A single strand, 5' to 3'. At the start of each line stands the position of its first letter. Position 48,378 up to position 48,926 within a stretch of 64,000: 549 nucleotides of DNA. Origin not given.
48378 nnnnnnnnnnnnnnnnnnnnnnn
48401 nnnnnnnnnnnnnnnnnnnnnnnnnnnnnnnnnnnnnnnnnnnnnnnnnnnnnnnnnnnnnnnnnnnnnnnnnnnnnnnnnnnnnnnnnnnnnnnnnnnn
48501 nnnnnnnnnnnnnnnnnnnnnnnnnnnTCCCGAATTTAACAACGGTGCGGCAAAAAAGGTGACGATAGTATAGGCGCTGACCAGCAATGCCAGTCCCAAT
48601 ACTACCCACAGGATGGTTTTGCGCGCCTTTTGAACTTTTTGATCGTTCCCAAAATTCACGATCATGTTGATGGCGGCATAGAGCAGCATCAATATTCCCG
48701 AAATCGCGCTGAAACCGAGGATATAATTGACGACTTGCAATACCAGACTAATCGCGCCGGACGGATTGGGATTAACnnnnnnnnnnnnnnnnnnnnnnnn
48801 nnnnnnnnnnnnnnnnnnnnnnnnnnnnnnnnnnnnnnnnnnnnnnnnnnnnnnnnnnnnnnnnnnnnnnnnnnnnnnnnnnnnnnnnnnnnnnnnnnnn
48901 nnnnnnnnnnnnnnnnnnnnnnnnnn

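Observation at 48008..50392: Seven VirB2/TrbC-like pilin hairpin modules in three adjacent genes, six of them covalently fused as two 3x arrays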

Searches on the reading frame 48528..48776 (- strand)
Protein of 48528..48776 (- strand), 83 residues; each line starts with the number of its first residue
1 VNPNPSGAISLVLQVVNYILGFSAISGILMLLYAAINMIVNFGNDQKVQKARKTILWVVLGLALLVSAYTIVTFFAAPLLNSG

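Call 12: search_protein_families(library=pfam, proteins=[window:48528-48776:-], max_evalue=1)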
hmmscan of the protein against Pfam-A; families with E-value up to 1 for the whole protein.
seq(83 aa): 7 families
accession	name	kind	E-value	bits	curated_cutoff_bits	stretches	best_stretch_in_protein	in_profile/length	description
PF18895.5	T4SS_pilin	-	9.6e-09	35.6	26.6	1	13-75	10-71/71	Type IV secretion system pilin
PF04956.18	TrbC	-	0.00029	21.4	27.9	1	11-75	40-98/98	TrbC/VIRB2 pilin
PF19607.4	DUF6112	-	0.0038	17.4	25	1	7-68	11-73/88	Family of unknown function (DUF6112)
PF13520.12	AA_permease_2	-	0.009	15.4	27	1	14-77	346-407/427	Amino acid permease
PF08592.16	Anthrone_oxy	-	0.04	14.6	27.3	1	13-75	5-56/106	Anthrone oxygenase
PF11127.14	YgaP-like_TM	-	0.15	12.6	25.3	1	24-70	14-49/66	Inner membrane protein YgaP-like, transmembrane domain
PF11992.13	TgpA_N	-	0.18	11.2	30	1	9-82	109-186/333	TgpA N-terminal domain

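Call 35: search_protein_representatives(alignment_id=A2)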
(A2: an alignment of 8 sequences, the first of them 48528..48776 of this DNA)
Query: 8 sequences, 82 profile positions. Proteins with E-value up to 0.001 (for the whole library): 42896; up to 1e-10: 4105; up to 1e-30: 151. The best 150 are listed.
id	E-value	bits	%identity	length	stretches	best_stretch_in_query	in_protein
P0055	1.1e-107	368.3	-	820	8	11-78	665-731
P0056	6.5e-69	244.0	-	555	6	8-72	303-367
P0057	3.9e-65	231.9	-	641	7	8-70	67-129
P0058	3.7e-64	228.8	-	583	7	8-77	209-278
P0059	1.3e-62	223.8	-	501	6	8-76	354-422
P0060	5.3e-61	218.6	-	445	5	4-75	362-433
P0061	1.1e-59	214.4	-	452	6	8-75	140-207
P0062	3.0e-58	209.8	-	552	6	5-78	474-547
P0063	2.3e-54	197.4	-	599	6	12-75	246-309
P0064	3.8e-54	196.7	-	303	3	8-78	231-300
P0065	1.8e-50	184.9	-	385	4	5-76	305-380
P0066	1.4e-49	182.1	-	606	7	5-70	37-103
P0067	2.0e-49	181.6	-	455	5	8-78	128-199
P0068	2.1e-49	181.5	-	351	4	5-78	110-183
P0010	4.8e-49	180.3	-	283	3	6-80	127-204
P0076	1.8e-42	159.2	-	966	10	7-78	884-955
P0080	1.1e-39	150.4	-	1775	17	9-75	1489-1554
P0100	7.9e-37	141.2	-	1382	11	10-79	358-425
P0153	4.4e-33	129.2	-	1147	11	16-75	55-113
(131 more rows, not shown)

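Call 45: find_related_loci(query=P0055, collection=metagenome_contigs, flank=8000)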
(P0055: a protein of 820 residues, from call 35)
Query P0055 (820 aa) in metagenome_contigs; peptide patterns used: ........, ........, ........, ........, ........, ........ (x = any residue, [..] = any of these).
311 stretches matched a pattern; 2 encode a relative of the query (tblastn E <= 1e-3); 1 distinct loci.
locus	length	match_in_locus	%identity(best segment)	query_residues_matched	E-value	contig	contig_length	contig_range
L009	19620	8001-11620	100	1-820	0e+0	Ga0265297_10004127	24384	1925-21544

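Call 49: search_protein_families(library=pfam, proteins=[L009:4951-5652:+, L009:5652-6605:+, L009:6614-7363:+, L009:8001-10460:+, L009:10751-11215:+, L009:11228-12376:+, L009:12401-14554:+, L009:14662-15405:+, L009:2732-3415:+], max_evalue=0.001)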
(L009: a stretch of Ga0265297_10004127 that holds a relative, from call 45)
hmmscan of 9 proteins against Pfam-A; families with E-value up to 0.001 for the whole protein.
L009:4951-5652:+ (234 aa): 0 families

L009:5652-6605:+ (318 aa): 2 families
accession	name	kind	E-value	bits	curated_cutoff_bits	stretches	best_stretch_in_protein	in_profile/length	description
PF02687.27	FtsX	-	5.5e-15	55.9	25.5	1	175-310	2-117/120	FtsX-like permease C-terminal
PF18075.7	FtsX_ECD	-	1.6e-10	41.9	23.5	1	58-138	3-88/96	FtsX extracellular domain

L009:6614-7363:+ (250 aa): 2 families
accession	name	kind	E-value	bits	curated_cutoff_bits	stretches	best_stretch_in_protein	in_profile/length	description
PF02565.21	RecO_C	-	2.1e-17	63.8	22.1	1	86-238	2-155/157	Recombination protein O C terminal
PF11967.14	RecO_N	-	6.7e-12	45.7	27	1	5-76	3-75/80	Recombination protein O N terminal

L009:8001-10460:+ (820 aa): 2 families
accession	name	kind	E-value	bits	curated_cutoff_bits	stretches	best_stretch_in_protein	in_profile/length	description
PF18895.5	T4SS_pilin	-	2.2e-67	223.5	26.6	8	169-227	9-66/71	Type IV secretion system pilin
PF04956.18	TrbC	-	1.5e-13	51.2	27.9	1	331-408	26-96/98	TrbC/VIRB2 pilin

L009:10751-11215:+ (155 aa): 1 family
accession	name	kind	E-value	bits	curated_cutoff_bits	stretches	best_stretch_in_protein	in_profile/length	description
PF18895.5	T4SS_pilin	-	3.2e-07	30.8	26.6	1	87-151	8-71/71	Type IV secretion system pilin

L009:11228-12376:+ (383 aa): 3 families
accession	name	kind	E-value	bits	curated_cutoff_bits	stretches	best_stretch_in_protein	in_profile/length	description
PF18895.5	T4SS_pilin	-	2.8e-10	40.6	26.6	1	62-130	4-71/71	Type IV secretion system pilin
PF00801.26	PKD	-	3.6e-06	27.3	23.5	1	307-367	13-67/80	PKD domain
PF18911.6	PKD_4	-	0.00028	21.3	27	0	307-381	16-85/85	PKD domain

L009:12401-14554:+ (718 aa): 12 families
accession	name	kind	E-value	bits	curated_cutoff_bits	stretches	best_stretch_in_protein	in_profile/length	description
PF18911.6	PKD_4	-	8.9e-102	333.8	27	6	449-534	1-83/85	PKD domain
PF00801.26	PKD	-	6.9e-74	244.3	23.5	6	552-621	6-74/80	PKD domain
PF22352.2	K319L-like_PKD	-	5e-34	116.6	27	4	286-355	13-84/84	K319L-like, PKD domain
PF21027.3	Sde0182_C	-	2e-13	51.2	27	0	470-544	1-71/83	Cellulose-binding protein Sde0182, C-terminal domain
PF07495.19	Y_Y_Y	-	9.4e-12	45.1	26.6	0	579-626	9-60/65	Y_Y_Y domain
PF18981.6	InlK_D3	-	1.9e-10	41.1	25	0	684-708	46-70/75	Internalin K domain (D3/D4)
PF06832.18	BiPBP_C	-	4.1e-08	33.4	26.8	0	622-704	8-86/90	Penicillin-Binding Protein C-terminus Family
PF08329.16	ChitinaseA_N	-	2e-07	31.2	21.2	0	408-445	70-107/133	Chitinase A, N-terminal domain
PF15418.12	DUF4625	-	5.6e-07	30.4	27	0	466-533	53-127/131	Domain of unknown function (DUF4625)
PF16403.11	Bact_surface_Ig-like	-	1.8e-06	28.3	27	0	509-534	44-69/71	Bacterial surface protein, Ig-like domain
PF16967.11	TcfC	-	3.1e-06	27.1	29.4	0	687-711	43-67/68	E-set like domain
PF14347.11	DUF4399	-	0.00062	20.5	28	0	408-435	48-75/91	Domain of unknown function (DUF4399)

L009:14662-15405:+ (248 aa): 1 family
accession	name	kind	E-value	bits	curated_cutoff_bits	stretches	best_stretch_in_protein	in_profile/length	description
PF02811.25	PHP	-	9.3e-08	33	26.4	1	5-164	1-162/164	PHP domain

L009:2732-3415:+ (228 aa): 4 families
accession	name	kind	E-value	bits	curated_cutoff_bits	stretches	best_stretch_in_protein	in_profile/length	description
PF14622.11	Ribonucleas_3_3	-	2.7e-40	138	35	1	16-146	1-127/128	Ribonuclease-III-like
PF00636.31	Ribonuclease_3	-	3.3e-27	95.7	27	1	41-131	1-102/102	Ribonuclease III domain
PF00035.32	dsrm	-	1.1e-15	58.4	23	1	159-224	1-65/66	Double-stranded RNA binding motif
PF22935.1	RM44_endonuclase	-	1.3e-05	25.8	27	1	16-126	19-139/139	Large ribosomal subunit protein mL44, endonuclease domain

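Call 51: search_solved_structures(query=A2, max_evalue=10, show_alignments=3)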
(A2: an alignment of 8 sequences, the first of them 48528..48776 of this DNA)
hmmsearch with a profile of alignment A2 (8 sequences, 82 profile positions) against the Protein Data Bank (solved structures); distinct sequences matched with E-value up to 10: 8.
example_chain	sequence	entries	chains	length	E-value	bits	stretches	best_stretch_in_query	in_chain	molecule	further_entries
7epz_B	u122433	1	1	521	0.23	14.7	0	15-38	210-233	Cystine/glutamate transporter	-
7sk3_A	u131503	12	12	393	0.24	14.6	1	13-64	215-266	Atypical chemokine receptor 3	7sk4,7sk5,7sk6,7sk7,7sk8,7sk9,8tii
7p9u_B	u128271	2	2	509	0.24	14.6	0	15-38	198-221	Cystine/glutamate transporter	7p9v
8tio_R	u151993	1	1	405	0.26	14.5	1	13-64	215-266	Atypical chemokine receptor 3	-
9x74_R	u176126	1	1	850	0.44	13.8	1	13-66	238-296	G-protein coupled estrogen receptor 1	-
8xof_R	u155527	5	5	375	0.47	13.7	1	13-67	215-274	G-protein coupled estrogen receptor 1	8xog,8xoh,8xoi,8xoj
6wwz_R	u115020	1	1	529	1.9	11.7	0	28-75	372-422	C-C chemokine receptor type 6,C-C chemokine receptor type 6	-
1mp9_A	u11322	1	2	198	2.9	11.1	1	27-57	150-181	TATA-binding protein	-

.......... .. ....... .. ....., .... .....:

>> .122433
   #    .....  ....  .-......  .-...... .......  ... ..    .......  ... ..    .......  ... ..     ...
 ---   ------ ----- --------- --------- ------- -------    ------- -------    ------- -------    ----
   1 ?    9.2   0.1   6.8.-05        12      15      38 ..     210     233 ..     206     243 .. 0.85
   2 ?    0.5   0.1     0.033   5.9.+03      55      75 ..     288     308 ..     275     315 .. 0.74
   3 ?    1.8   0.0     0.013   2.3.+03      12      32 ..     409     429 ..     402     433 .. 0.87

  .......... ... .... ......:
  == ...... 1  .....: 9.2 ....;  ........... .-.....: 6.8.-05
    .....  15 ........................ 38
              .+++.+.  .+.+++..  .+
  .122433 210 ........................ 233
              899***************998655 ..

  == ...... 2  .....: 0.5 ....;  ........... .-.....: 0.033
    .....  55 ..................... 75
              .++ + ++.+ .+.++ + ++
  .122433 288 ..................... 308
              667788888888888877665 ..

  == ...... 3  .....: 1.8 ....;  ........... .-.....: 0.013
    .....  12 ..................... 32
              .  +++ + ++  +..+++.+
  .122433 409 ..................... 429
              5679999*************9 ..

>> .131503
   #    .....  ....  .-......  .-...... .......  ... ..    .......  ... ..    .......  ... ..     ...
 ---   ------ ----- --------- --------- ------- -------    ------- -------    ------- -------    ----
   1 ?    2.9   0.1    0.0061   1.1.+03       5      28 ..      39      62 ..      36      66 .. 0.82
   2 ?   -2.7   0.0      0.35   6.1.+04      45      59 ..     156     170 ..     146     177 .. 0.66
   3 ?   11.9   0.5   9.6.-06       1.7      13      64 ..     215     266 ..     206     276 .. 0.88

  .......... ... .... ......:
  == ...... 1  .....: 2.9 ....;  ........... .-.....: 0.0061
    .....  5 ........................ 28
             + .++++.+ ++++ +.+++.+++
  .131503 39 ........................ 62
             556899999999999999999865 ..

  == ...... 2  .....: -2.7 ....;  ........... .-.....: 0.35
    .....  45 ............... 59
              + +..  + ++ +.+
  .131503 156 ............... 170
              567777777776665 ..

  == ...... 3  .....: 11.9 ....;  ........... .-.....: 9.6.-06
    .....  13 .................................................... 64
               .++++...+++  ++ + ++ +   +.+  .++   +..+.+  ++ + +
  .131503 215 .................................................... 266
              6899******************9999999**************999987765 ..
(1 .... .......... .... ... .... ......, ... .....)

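Call 71: list_cluster_members(proteins=[P0055, P0056, P0057, P0076, P0080, P0100, P0153, P0064, P0065, P0060])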
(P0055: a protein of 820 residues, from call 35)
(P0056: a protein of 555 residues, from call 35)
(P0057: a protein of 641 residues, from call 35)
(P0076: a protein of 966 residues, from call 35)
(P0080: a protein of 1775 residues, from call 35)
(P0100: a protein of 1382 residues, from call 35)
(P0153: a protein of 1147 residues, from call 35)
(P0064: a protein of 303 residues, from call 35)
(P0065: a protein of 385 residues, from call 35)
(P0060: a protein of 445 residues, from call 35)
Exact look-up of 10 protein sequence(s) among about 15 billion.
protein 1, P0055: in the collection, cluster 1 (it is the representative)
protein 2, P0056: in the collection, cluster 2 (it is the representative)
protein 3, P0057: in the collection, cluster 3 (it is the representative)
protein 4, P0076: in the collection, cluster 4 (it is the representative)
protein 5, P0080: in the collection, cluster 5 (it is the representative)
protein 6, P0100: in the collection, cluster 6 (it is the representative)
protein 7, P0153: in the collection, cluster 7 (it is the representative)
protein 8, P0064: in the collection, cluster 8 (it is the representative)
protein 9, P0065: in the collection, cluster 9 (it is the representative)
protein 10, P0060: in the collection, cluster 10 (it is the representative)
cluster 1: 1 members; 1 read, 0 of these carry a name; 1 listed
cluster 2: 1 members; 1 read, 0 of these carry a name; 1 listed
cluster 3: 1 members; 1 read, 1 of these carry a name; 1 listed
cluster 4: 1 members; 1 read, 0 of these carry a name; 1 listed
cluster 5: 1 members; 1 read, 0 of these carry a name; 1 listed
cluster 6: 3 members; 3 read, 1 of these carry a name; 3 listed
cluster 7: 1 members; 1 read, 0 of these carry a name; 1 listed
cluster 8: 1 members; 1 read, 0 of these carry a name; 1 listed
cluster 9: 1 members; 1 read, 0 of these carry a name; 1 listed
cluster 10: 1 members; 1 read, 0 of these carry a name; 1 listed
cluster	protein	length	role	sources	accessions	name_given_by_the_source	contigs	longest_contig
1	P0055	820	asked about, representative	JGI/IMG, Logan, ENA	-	-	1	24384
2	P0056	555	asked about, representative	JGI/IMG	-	-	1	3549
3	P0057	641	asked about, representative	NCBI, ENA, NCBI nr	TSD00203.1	MAG: Uncharacterized protein Greene101449_289 [Candidatus Peregrinibacteria bacterium ...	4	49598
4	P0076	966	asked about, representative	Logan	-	-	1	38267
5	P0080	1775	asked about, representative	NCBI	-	-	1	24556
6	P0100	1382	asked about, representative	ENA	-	-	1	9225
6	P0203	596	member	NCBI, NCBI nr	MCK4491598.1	MAG: hypothetical protein KAU03_03175, partial [Candidatus Altiarchaeales archaeon] | hypothetical protein [Candidatus Altiarchaeales archaeon]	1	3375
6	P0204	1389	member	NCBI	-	-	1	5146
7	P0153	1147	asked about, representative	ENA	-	-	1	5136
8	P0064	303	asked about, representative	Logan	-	-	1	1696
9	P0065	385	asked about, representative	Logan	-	-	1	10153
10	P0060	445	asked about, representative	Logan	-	-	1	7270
